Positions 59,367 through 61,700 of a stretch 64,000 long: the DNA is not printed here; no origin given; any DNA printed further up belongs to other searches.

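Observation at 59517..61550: Single-polypeptide fusion of a lycopene-elongase-like UbiA prenyltransferase with a GT2 glycosyltransferase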

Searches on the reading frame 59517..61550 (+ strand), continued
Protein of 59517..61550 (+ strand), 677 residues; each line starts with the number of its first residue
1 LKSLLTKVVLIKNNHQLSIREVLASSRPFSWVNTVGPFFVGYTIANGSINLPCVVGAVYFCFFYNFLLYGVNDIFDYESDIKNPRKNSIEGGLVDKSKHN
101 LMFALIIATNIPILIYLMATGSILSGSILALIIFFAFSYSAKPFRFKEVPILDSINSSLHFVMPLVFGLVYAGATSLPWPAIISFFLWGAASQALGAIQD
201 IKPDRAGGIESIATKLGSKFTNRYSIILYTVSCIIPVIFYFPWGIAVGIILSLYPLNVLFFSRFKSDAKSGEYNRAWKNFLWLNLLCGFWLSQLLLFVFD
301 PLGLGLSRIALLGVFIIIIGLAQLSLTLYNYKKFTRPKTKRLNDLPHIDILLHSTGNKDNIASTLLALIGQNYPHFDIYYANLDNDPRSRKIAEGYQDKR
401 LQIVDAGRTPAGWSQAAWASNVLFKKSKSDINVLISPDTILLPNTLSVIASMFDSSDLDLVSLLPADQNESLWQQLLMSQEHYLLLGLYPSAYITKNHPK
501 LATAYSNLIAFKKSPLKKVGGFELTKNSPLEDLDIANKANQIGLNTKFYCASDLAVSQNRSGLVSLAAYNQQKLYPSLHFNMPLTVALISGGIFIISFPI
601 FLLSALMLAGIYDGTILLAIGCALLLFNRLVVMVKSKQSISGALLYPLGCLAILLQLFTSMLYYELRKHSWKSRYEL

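Call 63: find_encoding_contigs(protein=P0087, flank=8000, max_places=1)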
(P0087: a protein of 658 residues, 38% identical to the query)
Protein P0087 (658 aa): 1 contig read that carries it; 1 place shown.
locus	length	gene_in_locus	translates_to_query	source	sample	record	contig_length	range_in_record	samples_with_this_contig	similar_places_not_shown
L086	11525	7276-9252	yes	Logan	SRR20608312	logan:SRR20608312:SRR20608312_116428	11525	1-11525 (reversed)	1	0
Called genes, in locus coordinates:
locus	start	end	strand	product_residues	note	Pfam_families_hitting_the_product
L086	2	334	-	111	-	?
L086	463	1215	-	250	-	PF22769:DCD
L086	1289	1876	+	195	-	PF00702:Hydrolase (faint), PF06941:NT5C, PF13419:HAD_2 (faint), PF24694:LNS2_PITM1-3 (faint)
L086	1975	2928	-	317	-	PF00687:Ribosomal_L1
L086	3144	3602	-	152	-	PF03946:Ribosomal_L11_N, PF00298:Ribosomal_L11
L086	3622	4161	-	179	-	PF02357:NusG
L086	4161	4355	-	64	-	PF00584:SecE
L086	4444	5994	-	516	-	-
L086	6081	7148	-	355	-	PF00348:polyprenyl_synt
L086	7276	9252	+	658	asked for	PF01040:UbiA, PF13506:Glyco_transf_21, PF00535:Glycos_transf_2, PF13641:Glyco_tranf_2_3, PF13632:Glyco_trans_2_3 (weak)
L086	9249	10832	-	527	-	PF00512:HisKA (weak), PF02518:HATPase_c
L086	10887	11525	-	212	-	?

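Call 64: find_encoding_contigs(protein=P0026, flank=8000, max_places=1)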
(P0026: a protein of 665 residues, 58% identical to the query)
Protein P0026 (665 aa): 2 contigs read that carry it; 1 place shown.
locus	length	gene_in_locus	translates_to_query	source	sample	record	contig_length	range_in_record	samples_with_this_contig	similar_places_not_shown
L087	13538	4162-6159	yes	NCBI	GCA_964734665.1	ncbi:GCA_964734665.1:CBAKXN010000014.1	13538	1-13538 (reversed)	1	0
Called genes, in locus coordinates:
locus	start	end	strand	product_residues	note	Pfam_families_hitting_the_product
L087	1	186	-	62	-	?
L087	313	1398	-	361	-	PF00687:Ribosomal_L1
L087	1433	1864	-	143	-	PF03946:Ribosomal_L11_N, PF00298:Ribosomal_L11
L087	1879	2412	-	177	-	PF02357:NusG, PF00467:KOW (faint)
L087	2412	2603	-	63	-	PF00584:SecE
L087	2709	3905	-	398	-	-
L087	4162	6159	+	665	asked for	PF01040:UbiA, PF00535:Glycos_transf_2 (weak)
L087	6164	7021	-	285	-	-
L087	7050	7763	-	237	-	-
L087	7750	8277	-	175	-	-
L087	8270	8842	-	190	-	PF07638:Sigma70_ECF (faint), PF04542:Sigma70_r2, PF08281:Sigma70_r4_2, PF04545:Sigma70_r4 (weak)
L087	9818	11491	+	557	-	PF00512:HisKA, PF02518:HATPase_c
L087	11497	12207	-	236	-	-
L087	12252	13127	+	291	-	PF04240:Caroten_synth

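Call 65: find_encoding_contigs(protein=P0022, flank=8000, max_places=1)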
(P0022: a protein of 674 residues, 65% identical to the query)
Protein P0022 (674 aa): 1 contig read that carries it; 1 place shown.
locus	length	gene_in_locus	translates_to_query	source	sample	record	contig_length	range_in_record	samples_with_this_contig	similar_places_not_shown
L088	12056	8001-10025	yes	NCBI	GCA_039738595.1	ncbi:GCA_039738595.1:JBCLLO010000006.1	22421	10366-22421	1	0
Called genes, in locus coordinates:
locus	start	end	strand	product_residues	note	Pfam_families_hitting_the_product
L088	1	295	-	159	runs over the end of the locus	PF16320:Ribosomal_L12_N, PF00542:Ribosomal_L12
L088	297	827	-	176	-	PF00466:Ribosomal_L10, PF27436:RL10_C (faint)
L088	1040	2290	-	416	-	PF00464:SHMT, PF00155:Aminotran_1_2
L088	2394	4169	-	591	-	PF02511:Thy1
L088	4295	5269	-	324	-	PF00687:Ribosomal_L1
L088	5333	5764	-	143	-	PF03946:Ribosomal_L11_N, PF00298:Ribosomal_L11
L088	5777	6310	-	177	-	PF02357:NusG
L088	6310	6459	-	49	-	PF00584:SecE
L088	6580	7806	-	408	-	-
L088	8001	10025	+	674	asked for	PF01040:UbiA, PF13506:Glyco_transf_21 (weak), PF00535:Glycos_transf_2, PF13641:Glyco_tranf_2_3, PF13632:Glyco_trans_2_3 (weak)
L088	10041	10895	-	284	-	-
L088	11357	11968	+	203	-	-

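Call 67: find_encoding_contigs(protein=P0178, flank=8000, max_places=1)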
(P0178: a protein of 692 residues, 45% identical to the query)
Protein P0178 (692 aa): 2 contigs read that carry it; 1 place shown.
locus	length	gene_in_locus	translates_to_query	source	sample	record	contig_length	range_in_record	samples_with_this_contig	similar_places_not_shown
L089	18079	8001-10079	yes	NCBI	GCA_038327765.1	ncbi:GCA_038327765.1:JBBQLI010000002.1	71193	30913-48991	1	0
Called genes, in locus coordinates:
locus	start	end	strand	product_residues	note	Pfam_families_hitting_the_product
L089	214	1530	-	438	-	PF09084:NMT1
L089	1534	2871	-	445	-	PF00202:Aminotran_3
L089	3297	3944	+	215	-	PF00877:NLPC_P60, PF05382:Amidase_5 (weak)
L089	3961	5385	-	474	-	PF00282:Pyridoxal_deC, PF00266:Aminotran_5, PF01212:Beta_elim_lyase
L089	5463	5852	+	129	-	PF12680:SnoaL_2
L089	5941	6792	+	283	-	PF00795:CN_hydrolase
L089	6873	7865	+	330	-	PF00296:Bac_luciferase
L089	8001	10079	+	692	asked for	PF00535:Glycos_transf_2, PF13641:Glyco_tranf_2_3 (weak)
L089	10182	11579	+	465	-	PF07969:Amidohydro_3 (weak), PF01979:Amidohydro_1, PF07969:Amidohydro_3 (weak)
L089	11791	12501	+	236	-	PF02574:S-methyl_trans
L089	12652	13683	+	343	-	PF13367:PrsW-protease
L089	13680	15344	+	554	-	PF01364:Peptidase_C25 (weak)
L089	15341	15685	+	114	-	-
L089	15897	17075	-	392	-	PF00355:Rieske, PF00848:Ring_hydroxyl_A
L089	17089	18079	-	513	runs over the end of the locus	PF00171:Aldedh, PF05893:LuxC (weak)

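Call 68: find_encoding_contigs(protein=P0184, flank=8000, max_places=1)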
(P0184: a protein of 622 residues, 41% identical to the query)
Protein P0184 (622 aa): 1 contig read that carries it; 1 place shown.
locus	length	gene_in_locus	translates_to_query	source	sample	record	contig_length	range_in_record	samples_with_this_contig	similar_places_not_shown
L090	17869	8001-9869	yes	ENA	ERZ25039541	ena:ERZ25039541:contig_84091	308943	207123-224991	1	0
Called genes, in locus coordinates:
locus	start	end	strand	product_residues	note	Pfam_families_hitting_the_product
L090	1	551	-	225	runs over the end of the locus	PF00005:ABC_tran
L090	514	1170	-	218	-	PF00528:BPD_transp_1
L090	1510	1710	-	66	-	-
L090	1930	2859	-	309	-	PF00202:Aminotran_3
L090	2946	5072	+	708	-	PF00877:NLPC_P60 (weak)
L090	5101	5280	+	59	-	-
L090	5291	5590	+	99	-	-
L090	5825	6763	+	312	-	PF00795:CN_hydrolase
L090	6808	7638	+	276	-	PF00296:Bac_luciferase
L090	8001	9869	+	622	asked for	PF00535:Glycos_transf_2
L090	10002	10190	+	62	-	-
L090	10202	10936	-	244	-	-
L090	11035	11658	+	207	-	PF07969:Amidohydro_3 (weak), PF01979:Amidohydro_1 (weak)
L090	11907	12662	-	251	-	-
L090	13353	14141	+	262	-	PF07228:SpoIIE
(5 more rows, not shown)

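Call 74: search_protein_families(library=ncbifam, alignment_id=A6, max_evalue=1e-10)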
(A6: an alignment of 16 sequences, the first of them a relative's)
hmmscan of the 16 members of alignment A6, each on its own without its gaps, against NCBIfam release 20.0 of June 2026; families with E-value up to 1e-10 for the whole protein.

A. member 1, P0185 (375 aa): 5 families
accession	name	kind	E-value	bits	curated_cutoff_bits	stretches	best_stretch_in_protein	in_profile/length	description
TIGR03469.1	HpnB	hypoth_equivalog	1.6e-54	185.5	379.25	1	32-370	34-382/386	hopene-associated glycosyltransferase HpnB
NF045692.1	OglycostaseCruG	equivalog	1.9e-37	129.1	600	1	34-267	33-271/386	2'-O-glycosyltransferase CruG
TIGR03472.1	HpnI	equivalog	5.7e-16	58.3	310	1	13-306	12-316/373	bacteriohopanetetrol glucosamine biosynthesis glycosyltransferase HpnI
TIGR04283.1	glyco_like_mftF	equivalog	3.7e-14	52.8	182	1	44-256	1-190/221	TIGR04283 family arsenosugar biosynthesis glycosyltransferase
TIGR03937.1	PgaC_IcaA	equivalog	5.9e-14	51.8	422.3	1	39-146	42-144/407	poly-beta-1,6-N-acetyl-D-glucosamine synthase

B. families by the number of members that match (of 16 scanned): 13 families
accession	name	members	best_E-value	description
TIGR03469.1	HpnB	16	2.9e-69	hopene-associated glycosyltransferase HpnB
NF045692.1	OglycostaseCruG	16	6e-45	2'-O-glycosyltransferase CruG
TIGR04283.1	glyco_like_mftF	13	8.6e-22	TIGR04283 family arsenosugar biosynthesis glycosyltransferase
TIGR03937.1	PgaC_IcaA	11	3e-22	poly-beta-1,6-N-acetyl-D-glucosamine synthase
TIGR03965.1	mycofact_glyco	7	2.8e-16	mycofactocin biosynthesis glycosyltransferase MftF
TIGR03472.1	HpnI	5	5.7e-16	bacteriohopanetetrol glucosamine biosynthesis glycosyltransferase HpnI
NF041875.1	EPS_EpsD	5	4e-15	exopolysaccharide biosynthesis glycosyltransferase EpsD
NF007482.0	PRK10073.1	4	8e-16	glycosyltransferase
NF047683.1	TeichurnBiosyTuaG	3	2.7e-16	teichuronic acid biosynthesis protein TuaG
NF050050.1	ProtGlycPglI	2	3.5e-15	GalNAc(5)-diNAcBac-PP-undecaprenol beta-1,3-glucosyltransferase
NF038299.1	EPS_HpsN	1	4.7e-13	hormogonium polysaccharide biosynthesis glycosyltransferase HpsN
NF053846.1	glyco_with_XrtP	1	9.4e-12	XrtP-associated glycosyltransferase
NF010496.0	PRK13915.1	1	2e-11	glucosyl-3-phosphoglycerate synthase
